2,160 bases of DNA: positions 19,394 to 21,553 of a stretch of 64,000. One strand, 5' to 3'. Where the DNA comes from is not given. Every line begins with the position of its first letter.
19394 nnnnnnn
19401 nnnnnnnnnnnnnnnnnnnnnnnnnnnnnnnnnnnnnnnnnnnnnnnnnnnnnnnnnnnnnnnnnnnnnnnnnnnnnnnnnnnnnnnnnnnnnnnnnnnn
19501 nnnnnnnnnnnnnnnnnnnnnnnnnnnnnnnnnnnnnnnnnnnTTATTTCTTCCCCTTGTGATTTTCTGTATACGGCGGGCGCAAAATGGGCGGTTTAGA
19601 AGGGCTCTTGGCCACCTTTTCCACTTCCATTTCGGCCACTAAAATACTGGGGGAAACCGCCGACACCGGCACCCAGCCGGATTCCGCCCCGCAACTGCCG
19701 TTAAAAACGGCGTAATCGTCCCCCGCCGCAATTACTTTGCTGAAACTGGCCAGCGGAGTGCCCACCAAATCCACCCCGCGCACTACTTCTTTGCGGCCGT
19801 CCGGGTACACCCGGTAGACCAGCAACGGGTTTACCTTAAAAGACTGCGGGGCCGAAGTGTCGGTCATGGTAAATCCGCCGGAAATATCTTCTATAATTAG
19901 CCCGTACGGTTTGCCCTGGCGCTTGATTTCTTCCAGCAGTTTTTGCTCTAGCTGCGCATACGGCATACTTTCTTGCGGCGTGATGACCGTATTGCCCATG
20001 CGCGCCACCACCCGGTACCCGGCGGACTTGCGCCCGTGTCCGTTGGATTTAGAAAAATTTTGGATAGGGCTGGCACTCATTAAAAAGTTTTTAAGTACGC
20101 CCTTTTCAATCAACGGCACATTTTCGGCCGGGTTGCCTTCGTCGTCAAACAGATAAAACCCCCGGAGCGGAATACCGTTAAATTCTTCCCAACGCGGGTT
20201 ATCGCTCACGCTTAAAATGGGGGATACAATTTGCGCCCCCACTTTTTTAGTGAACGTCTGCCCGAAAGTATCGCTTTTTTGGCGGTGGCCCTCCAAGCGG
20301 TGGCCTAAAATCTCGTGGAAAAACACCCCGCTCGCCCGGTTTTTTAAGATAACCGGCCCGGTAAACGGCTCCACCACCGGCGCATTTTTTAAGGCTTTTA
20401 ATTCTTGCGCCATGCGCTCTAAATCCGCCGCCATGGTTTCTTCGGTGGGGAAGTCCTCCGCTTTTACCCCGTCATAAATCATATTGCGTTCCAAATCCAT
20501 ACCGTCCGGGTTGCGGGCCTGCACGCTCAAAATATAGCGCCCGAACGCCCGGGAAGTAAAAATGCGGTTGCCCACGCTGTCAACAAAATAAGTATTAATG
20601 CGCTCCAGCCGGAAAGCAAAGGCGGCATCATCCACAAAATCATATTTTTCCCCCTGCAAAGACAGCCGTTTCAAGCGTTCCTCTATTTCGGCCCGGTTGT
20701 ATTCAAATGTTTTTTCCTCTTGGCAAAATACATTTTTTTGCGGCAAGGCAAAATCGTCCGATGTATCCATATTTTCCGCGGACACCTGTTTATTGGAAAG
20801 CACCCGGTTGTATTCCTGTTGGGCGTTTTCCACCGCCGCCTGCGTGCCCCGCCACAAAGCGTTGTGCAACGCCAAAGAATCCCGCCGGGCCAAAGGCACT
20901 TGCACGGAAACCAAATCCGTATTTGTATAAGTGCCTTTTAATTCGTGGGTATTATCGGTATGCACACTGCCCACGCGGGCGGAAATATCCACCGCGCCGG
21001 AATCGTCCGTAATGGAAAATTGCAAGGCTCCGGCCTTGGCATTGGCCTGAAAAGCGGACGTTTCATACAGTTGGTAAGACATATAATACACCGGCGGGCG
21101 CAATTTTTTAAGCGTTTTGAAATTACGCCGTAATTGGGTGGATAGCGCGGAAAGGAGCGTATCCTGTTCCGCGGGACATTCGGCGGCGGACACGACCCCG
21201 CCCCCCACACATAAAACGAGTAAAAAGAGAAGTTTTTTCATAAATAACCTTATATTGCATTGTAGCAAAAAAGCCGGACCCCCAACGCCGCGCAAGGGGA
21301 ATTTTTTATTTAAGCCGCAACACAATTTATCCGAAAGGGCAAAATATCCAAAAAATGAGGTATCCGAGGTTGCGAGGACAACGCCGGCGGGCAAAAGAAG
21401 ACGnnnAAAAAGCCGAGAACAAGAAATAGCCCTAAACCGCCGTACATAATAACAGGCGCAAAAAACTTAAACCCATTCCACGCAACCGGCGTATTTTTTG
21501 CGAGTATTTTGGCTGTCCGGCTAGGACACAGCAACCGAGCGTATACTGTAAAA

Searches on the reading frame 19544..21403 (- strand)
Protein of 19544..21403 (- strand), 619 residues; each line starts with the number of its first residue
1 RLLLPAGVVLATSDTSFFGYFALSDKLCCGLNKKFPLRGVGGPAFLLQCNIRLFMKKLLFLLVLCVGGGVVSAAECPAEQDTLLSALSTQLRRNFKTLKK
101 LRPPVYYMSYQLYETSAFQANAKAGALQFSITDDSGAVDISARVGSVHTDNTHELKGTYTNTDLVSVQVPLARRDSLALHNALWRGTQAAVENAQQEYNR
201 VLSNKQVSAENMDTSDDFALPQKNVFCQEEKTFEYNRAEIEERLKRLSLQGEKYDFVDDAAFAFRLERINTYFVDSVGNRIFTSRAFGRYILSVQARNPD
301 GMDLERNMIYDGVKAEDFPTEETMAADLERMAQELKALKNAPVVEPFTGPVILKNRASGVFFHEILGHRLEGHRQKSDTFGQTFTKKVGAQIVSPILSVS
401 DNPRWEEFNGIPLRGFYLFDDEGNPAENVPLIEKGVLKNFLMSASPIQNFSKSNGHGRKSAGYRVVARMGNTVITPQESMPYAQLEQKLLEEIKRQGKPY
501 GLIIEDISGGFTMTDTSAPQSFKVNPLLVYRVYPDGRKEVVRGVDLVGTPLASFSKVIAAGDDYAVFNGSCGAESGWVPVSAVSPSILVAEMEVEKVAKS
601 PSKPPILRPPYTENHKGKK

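Call 83: search_protein_families(library=pfam, proteins=[window:19544-21403:-], max_evalue=0.00001)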
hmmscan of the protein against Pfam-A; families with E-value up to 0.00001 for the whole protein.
window:19544-21403:- (619 aa): 1 family
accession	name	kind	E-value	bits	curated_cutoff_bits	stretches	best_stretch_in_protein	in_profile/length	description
PF19289.4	PmbA_TldD_3rd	-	1.5e-31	109.8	22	1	350-595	5-219/220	PmbA/TldA metallopeptidase C-terminal domain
